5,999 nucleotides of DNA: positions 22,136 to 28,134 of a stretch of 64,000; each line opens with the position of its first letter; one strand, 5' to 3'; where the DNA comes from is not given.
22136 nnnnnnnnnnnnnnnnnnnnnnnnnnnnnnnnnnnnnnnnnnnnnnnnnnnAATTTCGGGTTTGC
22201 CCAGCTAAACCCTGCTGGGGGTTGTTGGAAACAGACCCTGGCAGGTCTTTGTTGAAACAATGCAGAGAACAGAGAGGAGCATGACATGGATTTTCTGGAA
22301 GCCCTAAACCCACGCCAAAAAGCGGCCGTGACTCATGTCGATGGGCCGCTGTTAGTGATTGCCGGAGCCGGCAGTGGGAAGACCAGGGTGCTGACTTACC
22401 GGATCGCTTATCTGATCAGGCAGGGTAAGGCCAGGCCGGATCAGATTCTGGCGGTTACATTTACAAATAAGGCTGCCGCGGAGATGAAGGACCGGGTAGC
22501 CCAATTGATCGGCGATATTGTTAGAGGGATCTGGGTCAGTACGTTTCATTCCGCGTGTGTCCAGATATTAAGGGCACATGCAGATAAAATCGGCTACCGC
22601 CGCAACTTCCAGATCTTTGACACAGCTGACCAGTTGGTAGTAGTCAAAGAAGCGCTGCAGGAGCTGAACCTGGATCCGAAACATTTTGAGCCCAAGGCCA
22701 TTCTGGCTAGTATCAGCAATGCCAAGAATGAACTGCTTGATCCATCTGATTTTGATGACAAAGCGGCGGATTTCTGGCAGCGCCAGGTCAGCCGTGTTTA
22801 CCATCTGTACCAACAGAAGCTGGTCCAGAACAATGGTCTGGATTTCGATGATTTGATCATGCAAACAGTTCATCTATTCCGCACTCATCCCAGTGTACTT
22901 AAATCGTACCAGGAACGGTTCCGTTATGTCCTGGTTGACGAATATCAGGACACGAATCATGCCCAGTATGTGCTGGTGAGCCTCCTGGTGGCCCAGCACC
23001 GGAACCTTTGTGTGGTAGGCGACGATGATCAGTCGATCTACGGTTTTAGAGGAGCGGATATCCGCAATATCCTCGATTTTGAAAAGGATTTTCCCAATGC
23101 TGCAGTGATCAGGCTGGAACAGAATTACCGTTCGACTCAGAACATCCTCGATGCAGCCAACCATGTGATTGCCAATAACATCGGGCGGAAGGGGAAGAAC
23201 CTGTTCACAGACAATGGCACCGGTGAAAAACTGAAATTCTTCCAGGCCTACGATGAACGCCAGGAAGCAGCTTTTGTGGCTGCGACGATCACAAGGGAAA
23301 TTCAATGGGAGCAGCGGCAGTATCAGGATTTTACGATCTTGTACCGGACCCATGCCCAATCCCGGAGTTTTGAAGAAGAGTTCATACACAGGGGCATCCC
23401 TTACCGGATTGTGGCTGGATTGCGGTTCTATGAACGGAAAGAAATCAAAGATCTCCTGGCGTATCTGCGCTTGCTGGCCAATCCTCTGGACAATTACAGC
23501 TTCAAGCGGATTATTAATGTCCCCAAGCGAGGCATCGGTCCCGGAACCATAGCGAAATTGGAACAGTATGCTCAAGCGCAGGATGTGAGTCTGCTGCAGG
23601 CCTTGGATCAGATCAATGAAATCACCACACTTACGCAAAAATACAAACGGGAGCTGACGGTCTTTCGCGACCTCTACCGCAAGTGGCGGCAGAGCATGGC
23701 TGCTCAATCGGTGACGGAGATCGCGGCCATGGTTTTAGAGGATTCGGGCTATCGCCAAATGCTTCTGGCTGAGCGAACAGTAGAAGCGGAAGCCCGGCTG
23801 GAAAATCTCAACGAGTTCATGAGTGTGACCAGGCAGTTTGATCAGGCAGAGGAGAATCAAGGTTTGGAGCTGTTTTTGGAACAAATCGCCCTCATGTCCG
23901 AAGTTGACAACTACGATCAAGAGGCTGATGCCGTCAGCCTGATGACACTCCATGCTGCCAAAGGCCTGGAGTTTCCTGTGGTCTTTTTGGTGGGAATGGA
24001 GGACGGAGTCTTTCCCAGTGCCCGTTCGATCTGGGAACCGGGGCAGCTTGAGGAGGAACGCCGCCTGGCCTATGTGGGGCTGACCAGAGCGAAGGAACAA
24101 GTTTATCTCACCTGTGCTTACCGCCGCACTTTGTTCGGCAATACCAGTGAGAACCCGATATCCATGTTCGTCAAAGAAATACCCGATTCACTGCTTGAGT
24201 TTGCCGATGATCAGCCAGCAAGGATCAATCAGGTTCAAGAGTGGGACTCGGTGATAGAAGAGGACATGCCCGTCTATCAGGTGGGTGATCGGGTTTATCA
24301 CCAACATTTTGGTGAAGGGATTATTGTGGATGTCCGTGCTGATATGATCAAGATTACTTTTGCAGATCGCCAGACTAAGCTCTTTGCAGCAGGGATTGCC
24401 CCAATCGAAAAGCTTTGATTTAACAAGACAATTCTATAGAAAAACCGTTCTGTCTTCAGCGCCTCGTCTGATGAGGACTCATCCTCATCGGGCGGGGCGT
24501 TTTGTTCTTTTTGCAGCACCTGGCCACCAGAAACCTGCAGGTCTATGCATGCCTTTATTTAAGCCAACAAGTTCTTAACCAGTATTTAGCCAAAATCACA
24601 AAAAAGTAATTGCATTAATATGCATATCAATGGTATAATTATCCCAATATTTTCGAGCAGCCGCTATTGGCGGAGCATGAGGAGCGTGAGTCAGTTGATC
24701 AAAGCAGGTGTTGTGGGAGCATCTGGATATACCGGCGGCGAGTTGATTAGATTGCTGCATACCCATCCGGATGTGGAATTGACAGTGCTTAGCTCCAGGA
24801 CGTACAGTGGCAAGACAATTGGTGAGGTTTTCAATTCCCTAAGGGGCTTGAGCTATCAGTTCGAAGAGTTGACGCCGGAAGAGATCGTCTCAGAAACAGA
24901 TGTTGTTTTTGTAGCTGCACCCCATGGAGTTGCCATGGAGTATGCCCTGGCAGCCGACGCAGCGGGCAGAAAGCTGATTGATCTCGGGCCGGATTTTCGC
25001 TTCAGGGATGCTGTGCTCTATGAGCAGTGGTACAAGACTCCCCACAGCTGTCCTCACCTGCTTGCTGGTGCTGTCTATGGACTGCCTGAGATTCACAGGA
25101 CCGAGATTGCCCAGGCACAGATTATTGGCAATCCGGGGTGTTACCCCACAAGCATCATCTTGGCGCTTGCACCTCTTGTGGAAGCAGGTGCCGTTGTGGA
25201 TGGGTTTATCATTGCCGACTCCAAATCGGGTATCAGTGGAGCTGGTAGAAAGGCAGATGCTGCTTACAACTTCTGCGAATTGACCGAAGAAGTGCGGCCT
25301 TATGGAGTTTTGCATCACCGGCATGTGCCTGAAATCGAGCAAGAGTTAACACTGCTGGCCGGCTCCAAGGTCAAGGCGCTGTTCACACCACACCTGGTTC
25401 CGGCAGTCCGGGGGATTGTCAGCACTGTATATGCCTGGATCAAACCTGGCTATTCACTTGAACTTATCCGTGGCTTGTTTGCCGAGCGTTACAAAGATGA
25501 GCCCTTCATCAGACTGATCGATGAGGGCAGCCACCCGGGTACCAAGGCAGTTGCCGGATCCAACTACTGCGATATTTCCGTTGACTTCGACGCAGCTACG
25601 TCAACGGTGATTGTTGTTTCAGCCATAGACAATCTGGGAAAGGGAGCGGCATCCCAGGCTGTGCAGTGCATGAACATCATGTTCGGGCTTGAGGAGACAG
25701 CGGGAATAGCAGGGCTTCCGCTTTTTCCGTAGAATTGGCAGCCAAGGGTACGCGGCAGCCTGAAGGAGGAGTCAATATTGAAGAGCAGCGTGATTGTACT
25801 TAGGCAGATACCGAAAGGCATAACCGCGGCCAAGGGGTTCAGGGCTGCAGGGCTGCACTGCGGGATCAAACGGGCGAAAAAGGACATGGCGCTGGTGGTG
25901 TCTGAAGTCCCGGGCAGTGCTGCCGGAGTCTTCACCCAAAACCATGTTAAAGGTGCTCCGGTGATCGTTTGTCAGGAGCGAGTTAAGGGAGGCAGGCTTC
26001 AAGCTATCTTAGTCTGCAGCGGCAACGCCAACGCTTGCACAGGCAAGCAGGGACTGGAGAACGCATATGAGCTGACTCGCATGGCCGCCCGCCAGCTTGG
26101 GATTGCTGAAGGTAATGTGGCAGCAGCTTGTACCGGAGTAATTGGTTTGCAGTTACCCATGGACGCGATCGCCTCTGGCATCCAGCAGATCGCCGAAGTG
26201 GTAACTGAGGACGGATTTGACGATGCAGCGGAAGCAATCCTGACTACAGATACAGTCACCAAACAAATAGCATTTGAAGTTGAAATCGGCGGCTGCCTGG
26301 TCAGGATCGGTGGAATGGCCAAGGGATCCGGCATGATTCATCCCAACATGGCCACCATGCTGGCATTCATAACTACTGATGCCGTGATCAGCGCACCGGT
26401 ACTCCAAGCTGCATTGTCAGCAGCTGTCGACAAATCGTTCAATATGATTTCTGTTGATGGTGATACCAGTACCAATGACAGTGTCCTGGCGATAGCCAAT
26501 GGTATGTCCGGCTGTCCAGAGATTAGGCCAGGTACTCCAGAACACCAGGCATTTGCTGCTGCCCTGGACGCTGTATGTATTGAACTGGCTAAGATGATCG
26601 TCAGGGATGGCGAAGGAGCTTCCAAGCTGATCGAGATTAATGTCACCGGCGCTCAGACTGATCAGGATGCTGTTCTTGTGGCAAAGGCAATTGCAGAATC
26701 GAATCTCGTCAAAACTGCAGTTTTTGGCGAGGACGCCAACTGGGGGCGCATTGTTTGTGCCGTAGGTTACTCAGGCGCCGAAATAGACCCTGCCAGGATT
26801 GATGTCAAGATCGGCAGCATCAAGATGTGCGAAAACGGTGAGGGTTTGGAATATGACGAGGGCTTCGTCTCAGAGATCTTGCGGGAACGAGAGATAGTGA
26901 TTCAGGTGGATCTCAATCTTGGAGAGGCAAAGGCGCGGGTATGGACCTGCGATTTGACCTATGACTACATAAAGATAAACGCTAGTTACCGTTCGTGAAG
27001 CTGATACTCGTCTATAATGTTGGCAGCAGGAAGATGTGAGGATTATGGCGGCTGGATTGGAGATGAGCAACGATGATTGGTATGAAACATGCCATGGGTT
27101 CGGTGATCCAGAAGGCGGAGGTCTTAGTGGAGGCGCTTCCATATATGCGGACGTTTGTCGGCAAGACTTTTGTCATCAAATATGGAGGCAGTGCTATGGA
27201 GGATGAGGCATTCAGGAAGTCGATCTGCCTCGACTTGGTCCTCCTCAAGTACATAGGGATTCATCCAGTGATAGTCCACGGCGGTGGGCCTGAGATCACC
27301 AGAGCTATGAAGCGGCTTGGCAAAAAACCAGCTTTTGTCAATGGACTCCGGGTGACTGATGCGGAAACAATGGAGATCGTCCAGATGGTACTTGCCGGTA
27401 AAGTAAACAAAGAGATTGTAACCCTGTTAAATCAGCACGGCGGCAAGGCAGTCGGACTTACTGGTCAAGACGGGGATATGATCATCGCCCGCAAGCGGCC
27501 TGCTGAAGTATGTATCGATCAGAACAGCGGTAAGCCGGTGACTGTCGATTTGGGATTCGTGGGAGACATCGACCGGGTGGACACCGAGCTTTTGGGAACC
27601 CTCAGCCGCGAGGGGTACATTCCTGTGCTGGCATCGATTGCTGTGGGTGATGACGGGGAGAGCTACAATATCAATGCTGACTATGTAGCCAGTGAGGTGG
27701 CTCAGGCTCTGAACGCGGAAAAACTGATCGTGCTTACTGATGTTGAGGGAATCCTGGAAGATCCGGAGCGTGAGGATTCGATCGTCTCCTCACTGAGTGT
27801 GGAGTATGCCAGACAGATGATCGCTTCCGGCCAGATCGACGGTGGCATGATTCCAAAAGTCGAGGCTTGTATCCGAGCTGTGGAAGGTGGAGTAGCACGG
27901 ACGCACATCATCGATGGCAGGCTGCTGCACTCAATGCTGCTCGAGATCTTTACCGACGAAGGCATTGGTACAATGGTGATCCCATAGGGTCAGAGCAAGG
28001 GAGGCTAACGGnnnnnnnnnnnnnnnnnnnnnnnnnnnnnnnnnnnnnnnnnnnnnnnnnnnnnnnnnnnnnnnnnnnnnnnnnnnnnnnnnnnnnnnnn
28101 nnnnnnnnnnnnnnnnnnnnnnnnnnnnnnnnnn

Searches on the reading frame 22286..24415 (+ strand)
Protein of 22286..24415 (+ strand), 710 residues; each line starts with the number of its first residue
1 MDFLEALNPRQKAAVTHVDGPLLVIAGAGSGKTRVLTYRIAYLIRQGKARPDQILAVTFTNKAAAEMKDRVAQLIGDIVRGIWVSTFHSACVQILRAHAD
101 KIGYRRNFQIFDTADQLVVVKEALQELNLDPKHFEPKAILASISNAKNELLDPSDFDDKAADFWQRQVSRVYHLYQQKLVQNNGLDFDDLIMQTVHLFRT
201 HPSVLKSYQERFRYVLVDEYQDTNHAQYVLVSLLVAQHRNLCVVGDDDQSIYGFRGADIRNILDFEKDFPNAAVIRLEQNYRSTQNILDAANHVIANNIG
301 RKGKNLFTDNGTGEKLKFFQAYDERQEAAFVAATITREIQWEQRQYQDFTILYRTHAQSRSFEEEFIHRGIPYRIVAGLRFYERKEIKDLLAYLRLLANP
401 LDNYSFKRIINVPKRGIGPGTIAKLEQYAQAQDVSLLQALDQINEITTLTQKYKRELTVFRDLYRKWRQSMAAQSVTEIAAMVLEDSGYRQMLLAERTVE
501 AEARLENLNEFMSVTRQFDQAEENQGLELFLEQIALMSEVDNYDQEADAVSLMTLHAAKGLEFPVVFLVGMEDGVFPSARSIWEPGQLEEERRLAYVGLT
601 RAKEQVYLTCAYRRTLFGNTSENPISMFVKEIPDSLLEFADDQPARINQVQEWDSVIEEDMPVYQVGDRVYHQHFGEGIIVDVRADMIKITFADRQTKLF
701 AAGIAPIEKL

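Call 17: search_protein_families(library=pfam, proteins=[window:22286-24415:+], max_evalue=0.00001)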
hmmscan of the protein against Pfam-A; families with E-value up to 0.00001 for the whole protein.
window:22286-24415:+ (710 aa): 6 families
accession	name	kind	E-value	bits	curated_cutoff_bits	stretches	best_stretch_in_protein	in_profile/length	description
PF00580.27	UvrD-helicase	-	2.7e-101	339.2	23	1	7-270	1-271/271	UvrD/REP helicase N-terminal domain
PF13361.12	UvrD_C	-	2.9e-82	277.3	25.6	1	275-610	1-347/350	UvrD-like helicase C-terminal domain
PF13245.12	AAA_19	-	1.3e-24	87.3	25.1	1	11-255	1-134/134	AAA domain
PF13538.12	UvrD_C_2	-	3e-10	40.2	27.4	1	552-609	4-52/52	UvrD-like helicase C-terminal domain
PF01443.25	Viral_helicase1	-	9.9e-08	32.5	21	0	527-608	159-226/228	Viral superfamily 1 RNA helicase core domain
PF13604.12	AAA_30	-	2.6e-07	31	27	0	7-72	2-67/191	AAA domain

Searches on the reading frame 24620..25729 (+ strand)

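Call 17: search_protein_families(library=pfam, proteins=[window:24620-25729:+], max_evalue=0.00001)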
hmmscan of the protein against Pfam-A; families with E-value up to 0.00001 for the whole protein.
window:24620-25729:+ (370 aa): 3 families
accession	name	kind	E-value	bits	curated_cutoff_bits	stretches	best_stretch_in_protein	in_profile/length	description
PF22698.1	Semialdhyde_dhC_1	-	2.6e-59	200.2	27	1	174-338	1-165/165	Semialdehyde dehydrogenase, dimerisation domain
PF01118.30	Semialdhyde_dh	-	4.5e-30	105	26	1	28-166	1-121/121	Semialdehyde dehydrogenase, NAD binding domain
PF02774.23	Semialdhyde_dhC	-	2.2e-19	70.8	26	1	183-339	1-182/184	Semialdehyde dehydrogenase, dimerisation domain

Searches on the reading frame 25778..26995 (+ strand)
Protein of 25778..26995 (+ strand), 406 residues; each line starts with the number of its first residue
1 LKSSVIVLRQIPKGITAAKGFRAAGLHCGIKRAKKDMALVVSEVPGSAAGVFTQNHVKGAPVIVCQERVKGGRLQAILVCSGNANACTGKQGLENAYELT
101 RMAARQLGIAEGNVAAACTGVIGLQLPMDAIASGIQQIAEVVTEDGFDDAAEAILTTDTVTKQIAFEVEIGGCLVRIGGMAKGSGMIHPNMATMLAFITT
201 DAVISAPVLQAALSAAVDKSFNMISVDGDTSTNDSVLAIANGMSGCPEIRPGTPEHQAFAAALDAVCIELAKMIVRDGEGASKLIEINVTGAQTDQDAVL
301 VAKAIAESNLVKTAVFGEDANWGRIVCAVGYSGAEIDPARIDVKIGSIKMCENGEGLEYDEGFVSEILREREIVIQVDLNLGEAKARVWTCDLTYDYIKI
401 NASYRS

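Call 17: search_protein_families(library=pfam, proteins=[window:25778-26995:+], max_evalue=0.00001)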
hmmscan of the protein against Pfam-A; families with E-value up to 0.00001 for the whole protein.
window:25778-26995:+ (406 aa): 1 family
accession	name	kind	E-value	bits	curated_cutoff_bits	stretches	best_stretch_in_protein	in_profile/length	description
PF01960.23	ArgJ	-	8.1e-160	532.1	32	1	22-406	1-377/377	ArgJ family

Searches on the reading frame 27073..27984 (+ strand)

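Call 17: search_protein_families(library=pfam, proteins=[window:27073-27984:+], max_evalue=0.00001)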
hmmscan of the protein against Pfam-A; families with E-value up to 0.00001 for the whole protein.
window:27073-27984:+ (304 aa): 1 family
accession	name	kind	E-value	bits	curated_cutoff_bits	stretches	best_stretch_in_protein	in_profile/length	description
PF00696.33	AA_kinase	-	8.4e-54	183.2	24.9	1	31-281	1-234/234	Amino acid kinase family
